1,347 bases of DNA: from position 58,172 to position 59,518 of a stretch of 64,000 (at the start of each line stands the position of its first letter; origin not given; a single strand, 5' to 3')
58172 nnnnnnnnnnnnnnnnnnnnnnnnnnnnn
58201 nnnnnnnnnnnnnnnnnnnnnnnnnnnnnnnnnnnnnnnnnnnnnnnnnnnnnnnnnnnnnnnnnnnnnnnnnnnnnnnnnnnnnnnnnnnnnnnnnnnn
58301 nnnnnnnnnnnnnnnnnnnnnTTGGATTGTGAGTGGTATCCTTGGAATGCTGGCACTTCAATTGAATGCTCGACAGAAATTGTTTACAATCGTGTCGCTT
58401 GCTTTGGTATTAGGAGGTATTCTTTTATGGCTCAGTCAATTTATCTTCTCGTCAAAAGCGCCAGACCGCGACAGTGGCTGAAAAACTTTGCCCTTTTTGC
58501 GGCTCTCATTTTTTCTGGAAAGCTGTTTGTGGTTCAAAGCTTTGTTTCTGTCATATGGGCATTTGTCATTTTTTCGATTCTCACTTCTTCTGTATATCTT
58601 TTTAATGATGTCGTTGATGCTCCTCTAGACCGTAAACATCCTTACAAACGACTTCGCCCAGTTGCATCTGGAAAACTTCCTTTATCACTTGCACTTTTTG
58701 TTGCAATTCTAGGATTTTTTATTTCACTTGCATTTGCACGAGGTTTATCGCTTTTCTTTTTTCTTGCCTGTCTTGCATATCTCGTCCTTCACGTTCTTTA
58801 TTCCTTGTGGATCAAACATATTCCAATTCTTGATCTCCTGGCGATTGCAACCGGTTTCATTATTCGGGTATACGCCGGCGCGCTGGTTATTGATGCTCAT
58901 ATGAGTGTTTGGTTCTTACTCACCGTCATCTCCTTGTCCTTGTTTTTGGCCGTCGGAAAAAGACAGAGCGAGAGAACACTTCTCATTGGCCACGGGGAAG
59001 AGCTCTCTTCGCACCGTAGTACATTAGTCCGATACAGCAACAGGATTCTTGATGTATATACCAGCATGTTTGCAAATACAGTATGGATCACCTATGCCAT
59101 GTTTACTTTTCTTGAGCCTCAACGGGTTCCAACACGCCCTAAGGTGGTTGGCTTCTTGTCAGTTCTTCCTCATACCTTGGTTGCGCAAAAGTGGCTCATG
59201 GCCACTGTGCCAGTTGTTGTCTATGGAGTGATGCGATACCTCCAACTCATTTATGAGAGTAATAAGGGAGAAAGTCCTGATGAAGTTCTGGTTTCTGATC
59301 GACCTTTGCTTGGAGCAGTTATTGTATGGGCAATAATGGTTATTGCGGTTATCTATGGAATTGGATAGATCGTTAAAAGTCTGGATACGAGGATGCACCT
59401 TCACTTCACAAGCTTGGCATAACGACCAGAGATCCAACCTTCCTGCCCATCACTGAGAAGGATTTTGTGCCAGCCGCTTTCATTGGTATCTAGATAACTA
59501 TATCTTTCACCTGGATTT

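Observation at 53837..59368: Lipid-linked sugar donor module: QxxRW GT2 + ArnT/PMT-like GT-C + MraY/WecA-type transferase + UbiA-family DPPR-synthase-like enzyme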

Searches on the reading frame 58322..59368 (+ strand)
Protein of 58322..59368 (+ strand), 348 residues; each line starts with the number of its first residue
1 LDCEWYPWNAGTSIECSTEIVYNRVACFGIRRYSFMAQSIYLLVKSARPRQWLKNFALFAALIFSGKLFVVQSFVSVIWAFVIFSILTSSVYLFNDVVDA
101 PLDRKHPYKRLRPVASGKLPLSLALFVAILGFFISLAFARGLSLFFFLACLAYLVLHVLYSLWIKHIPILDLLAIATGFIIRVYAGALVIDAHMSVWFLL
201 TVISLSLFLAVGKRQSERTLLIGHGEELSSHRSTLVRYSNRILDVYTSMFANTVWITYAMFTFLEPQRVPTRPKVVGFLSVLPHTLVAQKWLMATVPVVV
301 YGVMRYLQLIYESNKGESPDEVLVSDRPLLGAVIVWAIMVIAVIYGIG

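Call 4: search_protein_families(library=pfam, proteins=[window:58322-59368:+], max_evalue=0.01)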
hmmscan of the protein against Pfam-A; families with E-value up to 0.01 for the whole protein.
window:58322-59368:+ (348 aa): 1 family
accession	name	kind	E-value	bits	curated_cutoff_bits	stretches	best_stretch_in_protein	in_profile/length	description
PF01040.23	UbiA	-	4.8e-15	56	34.2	1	58-210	6-156/250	UbiA prenyltransferase family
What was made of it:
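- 58427..59368 (+): UbiA-fold polyprenyl-phosphate 5-phosphoribosyltransferase (PPPRS/DPPRS-like, 313 aa). The motif Y57..N60-D61..D64...D68..K74..R77 lies at nt 58595-58660. G-K178-R179-x-x-E182 replaces the second Asp-rich motif of prenyltransferases. PF01040 at 4.8e-15 (call 4).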

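Call 5: search_protein_families(library=ncbifam, proteins=[window:58322-59368:+], max_evalue=0.01)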
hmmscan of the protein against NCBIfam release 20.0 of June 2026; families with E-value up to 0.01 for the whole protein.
window:58322-59368:+ (348 aa): 13 families
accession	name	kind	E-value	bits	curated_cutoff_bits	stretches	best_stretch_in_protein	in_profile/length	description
NF008977.0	PRK12324.1-2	equivalog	6.2e-60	203.1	234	1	40-345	2-288/297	decaprenyl-phosphate phosphoribosyltransferase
NF008978.0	PRK12324.1-4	equivalog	1.7e-59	201.4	207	1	43-345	35-320/322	decaprenyl-phosphate phosphoribosyltransferase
NF006088.0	PRK08238.1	equivalog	1.5e-43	149.2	351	1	38-233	190-385/482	UbiA family prenyltransferase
NF008976.0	PRK12324.1-1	equivalog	1.8e-37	129.4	474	1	43-342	21-301/306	decaprenyl-phosphate phosphoribosyltransferase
NF009523.0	PRK12884.1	equivalog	6e-13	48.6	269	1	72-206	35-166/279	prenyltransferase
TIGR01473.1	cyoE_ctaB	equivalog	1.3e-07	31.7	210.3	1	56-168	17-130/281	heme o synthase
NF035940.1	prenyl_rel_EboC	equivalog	6.1e-07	29.1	250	1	71-211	35-173/292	UbiA-like protein EboC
TIGR01475.1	ubiA_other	subfamily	3.8e-05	23.3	180.8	1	57-208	14-170/282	UbiA-like polyprenyltransferase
NF009521.0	PRK12882.1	equivalog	7.5e-05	22.1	296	1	71-190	35-153/280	geranylgeranylglycerol-phosphate geranylgeranyltransferase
NF009522.0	PRK12883.1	equivalog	8.1e-05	22.3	353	1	77-190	39-150/279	geranylgeranylglycerol-phosphate geranylgeranyltransferase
TIGR01474.1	ubiA_proteo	equivalog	0.00038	20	275.45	1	71-198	36-165/282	4-hydroxybenzoate octaprenyltransferase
NF005742.0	PRK07566.1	equivalog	0.0039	16.4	313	1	37-200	25-193/315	chlorophyll synthase ChlG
NF009517.0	PRK12876.1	equivalog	0.0057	16.1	419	1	65-161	37-133/300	prenyltransferase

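Call 7: search_solved_structures(query=window:58322-59368:+, max_evalue=0.01, show_alignments=1)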
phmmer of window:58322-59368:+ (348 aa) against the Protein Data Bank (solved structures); distinct sequences matched with E-value up to 0.01: 2.
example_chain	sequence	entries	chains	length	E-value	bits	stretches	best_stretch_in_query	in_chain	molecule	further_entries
8j8j_D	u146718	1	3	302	3.7e-32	115.4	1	42-263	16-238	Decaprenyl-phosphate phosphoribosyltransferase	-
8j8k_A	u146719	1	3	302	3.4e-22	82.7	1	42-263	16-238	Decaprenyl-phosphate phosphoribosyltransferase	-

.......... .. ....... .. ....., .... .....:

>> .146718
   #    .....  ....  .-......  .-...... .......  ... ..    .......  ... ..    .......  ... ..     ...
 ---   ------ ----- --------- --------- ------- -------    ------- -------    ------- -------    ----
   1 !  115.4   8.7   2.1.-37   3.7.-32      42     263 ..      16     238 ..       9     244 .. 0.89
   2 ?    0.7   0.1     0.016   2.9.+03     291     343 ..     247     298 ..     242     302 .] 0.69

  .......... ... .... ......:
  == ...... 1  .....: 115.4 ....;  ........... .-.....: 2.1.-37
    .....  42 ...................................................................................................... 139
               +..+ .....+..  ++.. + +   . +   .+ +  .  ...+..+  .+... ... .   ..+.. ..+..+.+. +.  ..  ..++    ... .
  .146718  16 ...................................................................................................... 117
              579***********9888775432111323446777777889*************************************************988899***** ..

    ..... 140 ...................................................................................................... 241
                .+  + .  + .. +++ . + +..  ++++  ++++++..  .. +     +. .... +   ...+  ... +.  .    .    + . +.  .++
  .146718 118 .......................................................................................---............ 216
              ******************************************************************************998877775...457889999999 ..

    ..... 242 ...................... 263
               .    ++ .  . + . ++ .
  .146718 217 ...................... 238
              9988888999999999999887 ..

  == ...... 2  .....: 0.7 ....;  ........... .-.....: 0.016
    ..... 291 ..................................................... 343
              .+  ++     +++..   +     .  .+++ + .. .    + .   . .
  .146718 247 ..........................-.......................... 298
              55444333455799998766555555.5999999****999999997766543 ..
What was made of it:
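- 58427..59368 (+): The only PDB hits are the two Rv3806c entries 8j8j (3.7e-32) and 8j8k (3.4e-22) (call 7).
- On Polyprenyl-phosphate 5-phosphoribosyltransferase (DPPRS/PPPRS; Rv3806c, C. youngae ORF15-C): In the PDB only the two Rv3806c entries are hit (call 7). From the call 7 alignment, the equivalents are R13, K19, Y57, N60, D64, K74, R77, Y125 and K130.
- The only PDB hits are the two Rv3806c entries 8j8j and 8j8k (call 7). No other UbiA-superfamily structure is hit in the PDB at E<=0.01 (call 7).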

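Call 15: find_homologous_proteins(query=window:58427-59368:+)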
Query window:58427-59368:+ (313 aa): 4304 proteins with E <= 0.001 among 8000 candidates; the best 120 are listed.
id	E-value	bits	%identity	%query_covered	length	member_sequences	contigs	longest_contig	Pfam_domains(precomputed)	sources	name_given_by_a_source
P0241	2.8e-195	666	100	100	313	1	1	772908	PF01040.24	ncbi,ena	-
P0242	2.7e-162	558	79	100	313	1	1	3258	PF01040.24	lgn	-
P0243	5.6e-159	547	80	100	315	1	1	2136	PF01040.24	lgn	-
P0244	1.4e-156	539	77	100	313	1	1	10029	PF01040.24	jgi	jgi:4-hydroxybenzoate polyprenyltransferase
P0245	1.4e-155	536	76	100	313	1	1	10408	PF01040.24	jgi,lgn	jgi:4-hydroxybenzoate polyprenyltransferase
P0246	1.1e-154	533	76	100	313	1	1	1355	PF01040.24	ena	-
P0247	4.2e-153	527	77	100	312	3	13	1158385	PF01040.24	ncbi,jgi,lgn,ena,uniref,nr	ncbi:MAG: hypothetical protein A2900_01125 [Candidatus Chisholmbacteria bacterium RIFCSPLOWO2_01_FUL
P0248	1.3e-151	523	77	98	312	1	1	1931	PF01040.24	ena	-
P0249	2.2e-148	512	74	100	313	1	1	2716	PF01040.24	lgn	-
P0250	4.5e-148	511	74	100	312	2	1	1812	PF01040.24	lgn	-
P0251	9.1e-148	510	73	100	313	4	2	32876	PF01040.24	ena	-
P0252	4.1e-146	504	73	100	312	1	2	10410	PF01040.24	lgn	-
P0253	6.1e-145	501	73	100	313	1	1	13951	PF01040.24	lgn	-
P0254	1.2e-144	500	73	100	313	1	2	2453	PF01040.24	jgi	jgi:4-hydroxybenzoate polyprenyltransferase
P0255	2.9e-144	498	72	100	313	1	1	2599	PF01040.24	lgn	-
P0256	4.6e-144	498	71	100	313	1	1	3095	PF01040.24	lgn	-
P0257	4.9e-144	498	73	100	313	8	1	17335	PF01040.24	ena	-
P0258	2.8e-143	495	70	100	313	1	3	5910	PF01040.24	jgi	jgi:decaprenyl-phosphate phosphoribosyltransferase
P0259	2.6e-142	492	72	100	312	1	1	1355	PF01040.24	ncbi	-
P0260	5.6e-142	491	70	100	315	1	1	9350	PF01040.24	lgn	-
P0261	4.6e-141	488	72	100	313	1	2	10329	PF01040.24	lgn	-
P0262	2.7e-140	485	70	100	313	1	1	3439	PF01040.24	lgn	-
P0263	9.3e-140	484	70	100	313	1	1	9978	PF01040.24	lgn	-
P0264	2.3e-132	459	68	100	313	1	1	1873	PF01040.24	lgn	-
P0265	6.0e-131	455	74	87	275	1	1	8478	PF01040.24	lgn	-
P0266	1.6e-126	440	64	98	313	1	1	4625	PF01040.24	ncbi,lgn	-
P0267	4.4e-126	439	63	98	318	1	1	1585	PF01040.24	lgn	-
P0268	7.2e-126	438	75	81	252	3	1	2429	PF01040.24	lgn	-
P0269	3.0e-125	436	62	98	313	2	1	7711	PF01040.24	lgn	-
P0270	4.2e-125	435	63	98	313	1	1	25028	PF01040.24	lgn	-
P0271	5.1e-125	435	63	98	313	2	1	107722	PF01040.24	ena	-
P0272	4.4e-123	429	61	98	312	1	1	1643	PF01040.24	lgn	-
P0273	6.5e-123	428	65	99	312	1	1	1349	PF01040.24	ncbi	-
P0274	2.5e-122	426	61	97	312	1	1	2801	PF01040.24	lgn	-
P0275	6.6e-122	425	60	98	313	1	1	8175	PF01040.24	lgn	-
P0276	7.2e-122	425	62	98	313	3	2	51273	PF01040.24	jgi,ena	-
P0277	1.7e-121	424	62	97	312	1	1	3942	PF01040.24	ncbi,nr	ncbi:MAG: UbiA prenyltransferase family protein [Candidatus Chisholmbacteria bacterium]|nr:UbiA pren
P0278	1.9e-121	423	61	97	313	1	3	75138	PF01040.24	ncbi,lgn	-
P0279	1.4e-119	417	61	100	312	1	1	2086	PF01040.24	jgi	jgi:decaprenyl-phosphate phosphoribosyltransferase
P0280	6.7e-118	412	61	99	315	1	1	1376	PF01040.24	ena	-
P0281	3.1e-117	410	58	100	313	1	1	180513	PF01040.24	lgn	-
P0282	2.4e-116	407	62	94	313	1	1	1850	PF01040.24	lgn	-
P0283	4.6e-115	403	58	98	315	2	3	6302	PF01040.24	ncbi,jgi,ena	-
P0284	8.0e-115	402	59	99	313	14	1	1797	PF01040.24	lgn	-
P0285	1.5e-114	401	61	100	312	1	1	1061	PF01040.24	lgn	-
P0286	1.2e-113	398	61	100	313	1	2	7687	PF01040.24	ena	-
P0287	2.3e-113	397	58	100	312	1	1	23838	PF01040.24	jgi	jgi:4-hydroxybenzoate polyprenyltransferase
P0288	3.4e-113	396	59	100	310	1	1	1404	PF01040.24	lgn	-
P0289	3.9e-113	396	59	100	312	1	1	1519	PF01040.24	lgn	-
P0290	4.3e-113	396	59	100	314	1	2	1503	PF01040.24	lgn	-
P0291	4.4e-113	396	58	100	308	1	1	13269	PF01040.24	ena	-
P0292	5.2e-113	396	58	100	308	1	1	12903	PF01040.24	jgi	-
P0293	5.5e-113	396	57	100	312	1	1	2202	PF01040.24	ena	-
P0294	5.5e-113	396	58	100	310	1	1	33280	PF01040.24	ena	-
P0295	6.2e-113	396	58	100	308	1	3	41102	PF01040.24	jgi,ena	-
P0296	6.9e-113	395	59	99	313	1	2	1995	PF01040.24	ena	-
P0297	7.5e-113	395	59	100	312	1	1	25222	PF01040.24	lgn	-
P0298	8.2e-113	395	58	100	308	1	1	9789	PF01040.24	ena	-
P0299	8.3e-113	395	60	99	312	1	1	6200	PF01040.24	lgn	-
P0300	9.3e-113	395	60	99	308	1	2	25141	PF01040.24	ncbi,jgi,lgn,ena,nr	ncbi:MAG TPA: decaprenyl-phosphate phosphoribosyltransferase [Patescibacteria group bacterium]|nr:de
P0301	1.2e-112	395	58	100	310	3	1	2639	PF01040.24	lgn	-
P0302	1.3e-112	395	57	100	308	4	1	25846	PF01040.24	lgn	-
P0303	1.3e-112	394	58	100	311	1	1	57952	PF01040.24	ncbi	-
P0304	1.8e-112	394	58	100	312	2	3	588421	PF01040.24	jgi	jgi:decaprenyl-phosphate phosphoribosyltransferase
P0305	1.8e-112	394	59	100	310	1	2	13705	PF01040.24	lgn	-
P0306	2.5e-112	394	57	100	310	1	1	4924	PF01040.24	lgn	-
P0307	2.6e-112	394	60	99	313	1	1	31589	PF01040.24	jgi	jgi:4-hydroxybenzoate polyprenyltransferase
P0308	2.8e-112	393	59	100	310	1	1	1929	PF01040.24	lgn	-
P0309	3.8e-112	393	57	97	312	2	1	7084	PF01040.24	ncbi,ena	-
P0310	5.0e-112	393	59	99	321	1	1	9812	PF01040.24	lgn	-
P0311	5.7e-112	392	59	100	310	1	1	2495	PF01040.24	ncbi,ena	-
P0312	6.2e-112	392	57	99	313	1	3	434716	PF01040.24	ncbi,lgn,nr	ncbi:MAG TPA: decaprenyl-phosphate phosphoribosyltransferase [Patescibacteria group bacterium]|nr:de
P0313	8.2e-112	392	61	99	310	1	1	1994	PF01040.24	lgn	-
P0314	1.3e-111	391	56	98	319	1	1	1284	PF01040.24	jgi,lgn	jgi:4-hydroxybenzoate polyprenyltransferase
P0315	1.6e-111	391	57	100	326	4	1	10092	PF01040.24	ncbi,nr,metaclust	ncbi:MAG: hypothetical protein A2378_01160 [Candidatus Pacebacteria bacterium RIFOXYB1_FULL_44_10]|n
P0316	2.1e-111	391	59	100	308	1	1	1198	PF01040.24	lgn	-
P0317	2.4e-111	390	59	100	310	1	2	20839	PF01040.24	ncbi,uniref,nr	ncbi:hypothetical protein A2160_03805 [Candidatus Beckwithbacteria bacterium RBG_13_42_9]|uniref:Pho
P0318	2.5e-111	390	58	99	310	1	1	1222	PF01040.24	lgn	-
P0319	3.2e-111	390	58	100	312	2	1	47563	PF01040.24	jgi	jgi:decaprenyl-phosphate phosphoribosyltransferase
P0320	3.2e-111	390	58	99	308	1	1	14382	PF01040.24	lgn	-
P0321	4.7e-111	389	59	100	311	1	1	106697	PF01040.24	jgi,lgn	jgi:4-hydroxybenzoate polyprenyltransferase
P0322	4.8e-111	389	59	97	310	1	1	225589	PF01040.24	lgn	-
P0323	5.0e-111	389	57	100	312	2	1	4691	PF01040.24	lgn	-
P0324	6.1e-111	389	59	98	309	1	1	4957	PF01040.24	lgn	-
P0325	6.1e-111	389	60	100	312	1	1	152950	PF01040.24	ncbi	-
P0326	6.7e-111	389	60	100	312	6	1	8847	PF01040.24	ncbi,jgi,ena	-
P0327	9.9e-111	388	58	100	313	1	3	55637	PF01040.24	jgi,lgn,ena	jgi:4-hydroxybenzoate polyprenyltransferase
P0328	9.9e-111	388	57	98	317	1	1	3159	PF01040.24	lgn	-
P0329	1.0e-110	388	56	100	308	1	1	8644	PF01040.24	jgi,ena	-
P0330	1.0e-110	388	58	100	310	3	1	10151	PF01040.24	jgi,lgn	jgi:4-hydroxybenzoate polyprenyltransferase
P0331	1.1e-110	388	59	99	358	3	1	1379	PF01040.24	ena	-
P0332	1.3e-110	388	56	98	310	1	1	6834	PF01040.24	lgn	-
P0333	1.3e-110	388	57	100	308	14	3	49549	PF01040.24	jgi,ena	-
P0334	1.3e-110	388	57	100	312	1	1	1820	PF01040.24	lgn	-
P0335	1.3e-110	388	56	100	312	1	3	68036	PF01040.24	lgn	-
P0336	1.6e-110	388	59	99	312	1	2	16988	PF01040.24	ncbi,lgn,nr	ncbi:MAG: UbiA prenyltransferase family protein [Candidatus Chisholmbacteria bacterium]|nr:UbiA pren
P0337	1.7e-110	388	58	100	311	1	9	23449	PF01040.24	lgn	-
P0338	2.0e-110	387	58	98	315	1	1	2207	PF01040.24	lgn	-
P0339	2.9e-110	387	58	99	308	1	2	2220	PF01040.24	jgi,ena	-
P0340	3.1e-110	387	60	97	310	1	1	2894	PF01040.24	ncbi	-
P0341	3.6e-110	386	58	99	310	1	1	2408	PF01040.24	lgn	-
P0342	4.8e-110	386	54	100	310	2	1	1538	PF01040.24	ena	-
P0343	5.0e-110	386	59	99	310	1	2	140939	PF01040.24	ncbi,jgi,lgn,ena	-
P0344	5.1e-110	386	57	100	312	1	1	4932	PF01040.24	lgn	-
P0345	5.7e-110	386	64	91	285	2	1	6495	PF01040.24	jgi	-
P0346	7.0e-110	386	56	100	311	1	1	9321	PF01040.24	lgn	-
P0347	7.1e-110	386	58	100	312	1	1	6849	PF01040.24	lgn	-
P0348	8.0e-110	385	57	100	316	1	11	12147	PF01040.24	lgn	-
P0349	8.8e-110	385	58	100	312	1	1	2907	PF01040.24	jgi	jgi:decaprenyl-phosphate phosphoribosyltransferase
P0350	9.7e-110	385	57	97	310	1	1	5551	PF01040.24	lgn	-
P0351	1.0e-109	385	58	100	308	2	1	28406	PF01040.24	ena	-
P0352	1.0e-109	385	56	97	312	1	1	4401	PF01040.24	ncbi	-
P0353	1.0e-109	385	57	99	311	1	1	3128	PF01040.24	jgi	jgi:4-hydroxybenzoate polyprenyltransferase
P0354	1.1e-109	385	55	97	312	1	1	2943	PF01040.24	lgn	-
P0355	1.1e-109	385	58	100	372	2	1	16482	PF01040.24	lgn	-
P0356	1.2e-109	385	58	100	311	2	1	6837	PF01040.24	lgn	-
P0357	1.3e-109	385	57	100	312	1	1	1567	PF01040.24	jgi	jgi:4-hydroxybenzoate polyprenyltransferase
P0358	1.4e-109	385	58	100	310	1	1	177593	PF01040.24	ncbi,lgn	-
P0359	1.4e-109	385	58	98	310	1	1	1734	PF01040.24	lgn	-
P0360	1.7e-109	384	58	99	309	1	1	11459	PF01040.24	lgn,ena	-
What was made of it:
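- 58427..59368 (+): Homologues are named decaprenyl-phosphate phosphoribosyltransferase by NCBI and JGI (call 15).
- On Polyprenyl-phosphate 5-phosphoribosyltransferase (DPPRS/PPPRS; Rv3806c, C. youngae ORF15-C): Homologues 57-60% identical are nevertheless named DPPRS by NCBI (call 15).
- JGI auto-annotation names many homologues '4-hydroxybenzoate polyprenyltransferase' (call 15).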

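Call 16: find_encoding_contigs(protein=P0241, flank=10000, max_places=2)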
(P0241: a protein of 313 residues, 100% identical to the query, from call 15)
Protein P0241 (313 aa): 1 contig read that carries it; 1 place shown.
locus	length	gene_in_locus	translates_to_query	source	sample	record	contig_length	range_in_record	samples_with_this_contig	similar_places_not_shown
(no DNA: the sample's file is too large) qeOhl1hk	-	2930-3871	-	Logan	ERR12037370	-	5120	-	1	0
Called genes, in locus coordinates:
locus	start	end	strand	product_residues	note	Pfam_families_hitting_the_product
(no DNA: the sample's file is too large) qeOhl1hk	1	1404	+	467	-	?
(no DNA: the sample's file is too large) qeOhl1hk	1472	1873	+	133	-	-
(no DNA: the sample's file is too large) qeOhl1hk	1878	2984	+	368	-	PF00953:Glycos_transf_4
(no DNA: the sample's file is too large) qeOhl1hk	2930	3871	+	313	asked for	PF01040:UbiA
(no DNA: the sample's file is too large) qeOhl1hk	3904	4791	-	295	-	PF08308:PEGA, PF08239:SH3_3 (weak)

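Call 17: find_encoding_contigs(protein=P0312, flank=10000, max_places=2)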
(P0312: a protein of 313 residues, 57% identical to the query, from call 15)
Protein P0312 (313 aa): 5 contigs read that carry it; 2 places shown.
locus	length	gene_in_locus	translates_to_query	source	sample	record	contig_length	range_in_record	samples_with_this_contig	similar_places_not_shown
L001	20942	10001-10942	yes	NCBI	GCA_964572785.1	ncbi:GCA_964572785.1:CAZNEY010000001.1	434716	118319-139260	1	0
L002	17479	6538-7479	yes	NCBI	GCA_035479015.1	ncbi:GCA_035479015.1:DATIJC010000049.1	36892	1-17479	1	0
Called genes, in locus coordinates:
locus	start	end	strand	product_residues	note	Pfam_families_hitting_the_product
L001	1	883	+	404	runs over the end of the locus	PF08245:Mur_ligase_M, PF02875:Mur_ligase_C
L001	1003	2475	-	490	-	PF00496:SBP_bac_5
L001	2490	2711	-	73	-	PF03840:SecG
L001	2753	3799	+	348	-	-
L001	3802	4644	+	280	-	-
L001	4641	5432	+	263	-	PF01026:TatD_DNase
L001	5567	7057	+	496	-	PF13632:Glyco_trans_2_3 (weak)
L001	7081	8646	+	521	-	-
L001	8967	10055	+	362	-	PF00953:Glycos_transf_4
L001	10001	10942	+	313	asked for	PF01040:UbiA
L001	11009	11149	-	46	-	-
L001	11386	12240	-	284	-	PF08308:PEGA, PF08239:SH3_3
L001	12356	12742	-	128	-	-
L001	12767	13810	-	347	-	PF00044:Gp_dh_N, PF02800:Gp_dh_C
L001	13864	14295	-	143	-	-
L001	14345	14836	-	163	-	-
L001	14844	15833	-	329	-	PF00162:PGK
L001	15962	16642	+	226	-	PF01551:Peptidase_M23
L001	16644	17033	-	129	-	-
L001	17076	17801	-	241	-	PF00696:AA_kinase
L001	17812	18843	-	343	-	PF02388:FemAB, PF13480:Acetyltransf_6, PF02388:FemAB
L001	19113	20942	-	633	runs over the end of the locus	PF00580:UvrD-helicase, PF13245:AAA_19, PF13604:AAA_30 (weak), PF01443:Viral_helicase1 (faint), PF13361:UvrD_C, PF13538:UvrD_C_2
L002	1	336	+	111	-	?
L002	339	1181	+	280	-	-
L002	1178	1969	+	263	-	PF01026:TatD_DNase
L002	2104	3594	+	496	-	PF13632:Glyco_trans_2_3 (weak)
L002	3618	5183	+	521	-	-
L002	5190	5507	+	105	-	-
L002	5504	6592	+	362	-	PF00953:Glycos_transf_4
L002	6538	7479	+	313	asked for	PF01040:UbiA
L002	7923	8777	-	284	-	PF08308:PEGA, PF08239:SH3_3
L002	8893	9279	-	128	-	-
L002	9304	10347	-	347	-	PF00044:Gp_dh_N, PF02800:Gp_dh_C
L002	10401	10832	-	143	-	-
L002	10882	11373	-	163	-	-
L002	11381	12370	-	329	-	PF00162:PGK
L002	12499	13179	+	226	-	PF01551:Peptidase_M23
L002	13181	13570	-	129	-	-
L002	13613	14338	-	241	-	PF00696:AA_kinase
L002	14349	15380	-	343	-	PF02388:FemAB, PF13480:Acetyltransf_6, PF02388:FemAB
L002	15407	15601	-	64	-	-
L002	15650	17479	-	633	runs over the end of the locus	PF00580:UvrD-helicase, PF13245:AAA_19, PF13604:AAA_30 (weak), PF01443:Viral_helicase1 (faint), PF13361:UvrD_C, PF13538:UvrD_C_2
